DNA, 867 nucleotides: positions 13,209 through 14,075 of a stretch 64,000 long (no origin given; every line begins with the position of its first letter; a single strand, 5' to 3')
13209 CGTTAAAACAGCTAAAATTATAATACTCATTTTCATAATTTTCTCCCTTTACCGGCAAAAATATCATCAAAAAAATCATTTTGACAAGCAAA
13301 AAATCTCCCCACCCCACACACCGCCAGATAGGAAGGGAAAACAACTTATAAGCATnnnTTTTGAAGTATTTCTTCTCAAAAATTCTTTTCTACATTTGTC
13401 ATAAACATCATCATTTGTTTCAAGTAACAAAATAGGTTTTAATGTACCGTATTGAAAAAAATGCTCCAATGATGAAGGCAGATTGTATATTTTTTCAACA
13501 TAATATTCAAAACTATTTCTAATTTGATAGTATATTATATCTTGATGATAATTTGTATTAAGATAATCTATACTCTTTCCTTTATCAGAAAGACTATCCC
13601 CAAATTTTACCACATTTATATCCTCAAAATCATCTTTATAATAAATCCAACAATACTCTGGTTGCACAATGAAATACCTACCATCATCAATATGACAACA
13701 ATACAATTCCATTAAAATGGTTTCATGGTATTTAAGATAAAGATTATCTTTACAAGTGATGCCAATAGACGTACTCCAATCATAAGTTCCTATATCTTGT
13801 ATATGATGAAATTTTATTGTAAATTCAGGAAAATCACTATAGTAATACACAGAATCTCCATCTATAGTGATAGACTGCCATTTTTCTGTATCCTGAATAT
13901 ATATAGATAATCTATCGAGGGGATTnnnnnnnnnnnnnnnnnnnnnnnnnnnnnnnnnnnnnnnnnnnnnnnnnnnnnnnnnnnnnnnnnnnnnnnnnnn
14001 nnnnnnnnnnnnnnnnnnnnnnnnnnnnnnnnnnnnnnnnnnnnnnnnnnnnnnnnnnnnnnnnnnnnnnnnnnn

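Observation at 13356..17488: AT-rich two-gene island: a single-chain Type IIG R-M fusion translationally coupled to a Schlafen/AlbA_2-domain protein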

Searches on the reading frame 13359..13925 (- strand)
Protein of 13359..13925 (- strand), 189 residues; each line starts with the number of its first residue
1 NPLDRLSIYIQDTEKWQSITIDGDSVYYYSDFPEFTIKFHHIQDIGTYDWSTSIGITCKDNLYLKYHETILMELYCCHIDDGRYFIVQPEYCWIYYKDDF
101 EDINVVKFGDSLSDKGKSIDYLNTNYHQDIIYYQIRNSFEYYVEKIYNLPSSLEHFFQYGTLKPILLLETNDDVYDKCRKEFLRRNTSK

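Call 72: predict_structure(alignment_id=A4)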
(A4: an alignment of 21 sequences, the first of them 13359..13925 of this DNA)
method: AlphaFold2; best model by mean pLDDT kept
length: 189 residues; sequences in the alignment: 21
mean_pLDDT: 93.5   pTM: 0.86
mean pLDDT of the five models: 93.5, 93.3, 93.1, 91.9, 90.9
residues with pLDDT >= 90: 156; 70-90: 28; 50-70: 5; < 50: 0
segments of 3 or more residues with pLDDT < 50: none
pLDDT, mean of each block of 10 residues (from residue 1): 96 96 92 95 75 88 96 94 94 96 96 98 97 96 95 92 93 97 88
secondary structure, 60 per line:
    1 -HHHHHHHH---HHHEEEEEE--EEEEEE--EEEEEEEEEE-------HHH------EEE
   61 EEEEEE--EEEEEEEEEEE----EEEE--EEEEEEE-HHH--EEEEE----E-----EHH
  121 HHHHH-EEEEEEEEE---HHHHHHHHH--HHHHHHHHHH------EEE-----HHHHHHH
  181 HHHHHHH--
elements in order: H2-9 E16-21 E24-29 E32-41 E58-66 E69-79 E84-87 E90-96 E103-107 H119-125 E127-135 H139-147 H150-159 E166-168 H174-187

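Call 76: fold_search(model_id=the predicted structure, library=pdb)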
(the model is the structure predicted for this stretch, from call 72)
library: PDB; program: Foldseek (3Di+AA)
matches with E <= 10: 245; with E <= 0.001: 0
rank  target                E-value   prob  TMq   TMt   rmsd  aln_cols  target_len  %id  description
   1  6szw_A                1.2e-01  0.25  0.20  0.21  18.0       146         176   12  Asymmetric complex of Factor XII and kininogen with gC1qR/C1QBP/P32 is governed by allostery (released 2020-07-22)
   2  9hny_FK               1.6e-01  0.12  0.19  0.17  19.5       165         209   10  Mitoribosomal small subunit in complex with Mettl15 and Mettl17 (released 2025-03-26)
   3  6xwv_D                4.6e-01  0.10  0.14  0.20  14.6       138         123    8  Crystal structure of drosophila melanogaster CENP-C bound to CAL1 (released 2020-04-01)
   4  7te3                  6.8e-01  0.10  0.19  0.21  18.4       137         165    9  Crystal Structure of a Double Loop Deletion Mutant in gC1qR/C1qBP/HABP-1 (released 2022-06-01)
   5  9eqk_A                7.2e-01  0.03  0.11  0.06  22.6       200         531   12  WWP1 WW2-2,3-linker-WW3-WW4-HECT (WWP1-2L34H) with ordered WW2 domain (released 2024-05-15)
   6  3iez_A                8.5e-01  0.75  0.16  0.30   1.7        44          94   11  Crystal structure of the RasGAP C-terminal (RGC) domain of IQGAP2 (released 2009-11-03)
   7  3n72_B                8.5e-01  0.02  0.12  0.12  23.4       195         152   10  Crystal Structure of Aha-1 from plasmodium falciparum, PFC0270w (released 2010-07-21)
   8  1tza_A                9.6e-01  0.04  0.10  0.13  15.5       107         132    8  X-ray structure of Northeast Structural Genomics Consortium target SoR45 (released 2004-07-27)
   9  6kwz_A                1.0e+00  0.09  0.16  0.25  14.2       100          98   11  Crystal structure of fragmin F3 domain with calcium ion (released 2020-01-01)
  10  9has_AA               1.1e+00  0.28  0.21  0.31   5.7        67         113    9  pT=3 virus-like particle of ssRNA phage ESO003 coat protein (released 2024-11-13)
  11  2cdp_A                1.1e+00  0.02  0.09  0.11  18.5       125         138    7  Structure of a CBM6 in complex with neoagarohexaose (released 2006-02-08)
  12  1yqf_E                1.1e+00  0.08  0.22  0.23  19.4       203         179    8  Hypothetical protein from leishmania major unknown function sequence homologue to human p32 protein (released 2005-02-22)
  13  2xb3                  1.1e+00  0.06  0.15  0.17  15.8       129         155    5  The Structure of Cyanobacterial PsbP (released 2010-08-25)
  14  6xwv_C                1.1e+00  0.06  0.13  0.19  14.3       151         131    7  Crystal structure of drosophila melanogaster CENP-C bound to CAL1 (released 2020-04-01)
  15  8dwu_F                1.1e+00  0.02  0.12  0.08  20.5       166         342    7  SPOP W22R Form 1 (released 2023-01-18)
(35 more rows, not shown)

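Call 89: search_protein_representatives(alignment_id=A4)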
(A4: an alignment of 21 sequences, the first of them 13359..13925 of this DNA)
Query: 21 sequences, 200 profile positions. Proteins with E-value up to 0.001 (for the whole library): 385; up to 1e-10: 108; up to 1e-30: 8. The best 150 are listed.
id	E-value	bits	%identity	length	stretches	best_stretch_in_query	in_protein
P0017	4.7e-70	251.7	-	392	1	1-198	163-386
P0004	1.4e-65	237.1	-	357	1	1-197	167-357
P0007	8.7e-64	231.2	-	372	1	1-199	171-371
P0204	1.7e-57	210.7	-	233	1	1-194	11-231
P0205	8.9e-43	162.7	-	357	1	1-195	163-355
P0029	1.2e-38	149.2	-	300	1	1-114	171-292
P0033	3.2e-36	141.3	-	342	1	1-196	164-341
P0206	6.1e-33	130.6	-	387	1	1-194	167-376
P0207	3.7e-30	121.5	-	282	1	1-195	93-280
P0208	2.2e-24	102.6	-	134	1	50-168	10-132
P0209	1.6e-21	93.3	-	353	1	1-194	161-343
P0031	1.1e-20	90.6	-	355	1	1-189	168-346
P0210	2.3e-20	89.5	-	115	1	83-199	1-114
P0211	4.1e-19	85.4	-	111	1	107-198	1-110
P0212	1.5e-18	83.6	-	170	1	8-191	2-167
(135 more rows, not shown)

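Call 90: fold_search(model_id=the predicted structure, library=viral)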
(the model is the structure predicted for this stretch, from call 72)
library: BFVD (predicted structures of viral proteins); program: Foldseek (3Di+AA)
matches with E <= 10: 496; with E <= 0.001: 0
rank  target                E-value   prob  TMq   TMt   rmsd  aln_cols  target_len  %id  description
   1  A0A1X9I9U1            6.9e-02  0.28  0.17  0.20  20.6       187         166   12  Uncharacterized protein [Staphylococcus phage vB_SscM-1]
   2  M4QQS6                1.6e-01  0.10  0.11  0.10  16.3       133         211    9  (no name in the UniProt tables at hand)
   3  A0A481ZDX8            2.0e-01  0.07  0.15  0.06  19.2       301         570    7  RNA ligase with polynucleotide kinase domain [Pithovirus LCPAC404]
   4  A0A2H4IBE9            2.3e-01  0.08  0.18  0.17  13.8       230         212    9  Uncharacterized protein [Erwinia phage vB_EamM_Y3]
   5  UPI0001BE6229         2.3e-01  0.06  0.14  0.09  18.8       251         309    9  (no name look-up for this kind of identifier)
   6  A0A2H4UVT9            2.5e-01  0.07  0.19  0.06  20.1       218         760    9  AAA+ family ATPase domain-containing protein [Bodo saltans virus]
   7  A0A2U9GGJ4            2.8e-01  0.02  0.14  0.13  22.5       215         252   13  Wsv390 [White spot syndrome virus]
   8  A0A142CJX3            3.2e-01  0.06  0.15  0.17  14.9       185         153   12  (no name in the UniProt tables at hand)
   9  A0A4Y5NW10            6.0e-01  0.11  0.20  0.23  13.5       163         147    8  (no name in the UniProt tables at hand)
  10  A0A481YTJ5            6.0e-01  0.03  0.10  0.08  16.4        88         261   14  Uncharacterized protein [Marseillevirus LCMAC101]
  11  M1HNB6                6.3e-01  0.05  0.16  0.14  15.7       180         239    6  (no name in the UniProt tables at hand)
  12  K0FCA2                6.3e-01  0.04  0.14  0.08  18.2       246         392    8  ORF59 [Human herpesvirus 8]
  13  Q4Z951                6.7e-01  0.38  0.19  0.29   6.0        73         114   11  ORF114 [Staphylococcus phage Twort (strain DSM 17442 / HER 48)]
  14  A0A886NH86            6.7e-01  0.14  0.16  0.19   7.6        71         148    6  (no name in the UniProt tables at hand)
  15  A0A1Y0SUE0            6.7e-01  0.14  0.11  0.08   7.6        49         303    8  Uncharacterized protein [Pseudomonas phage Skulduggery]
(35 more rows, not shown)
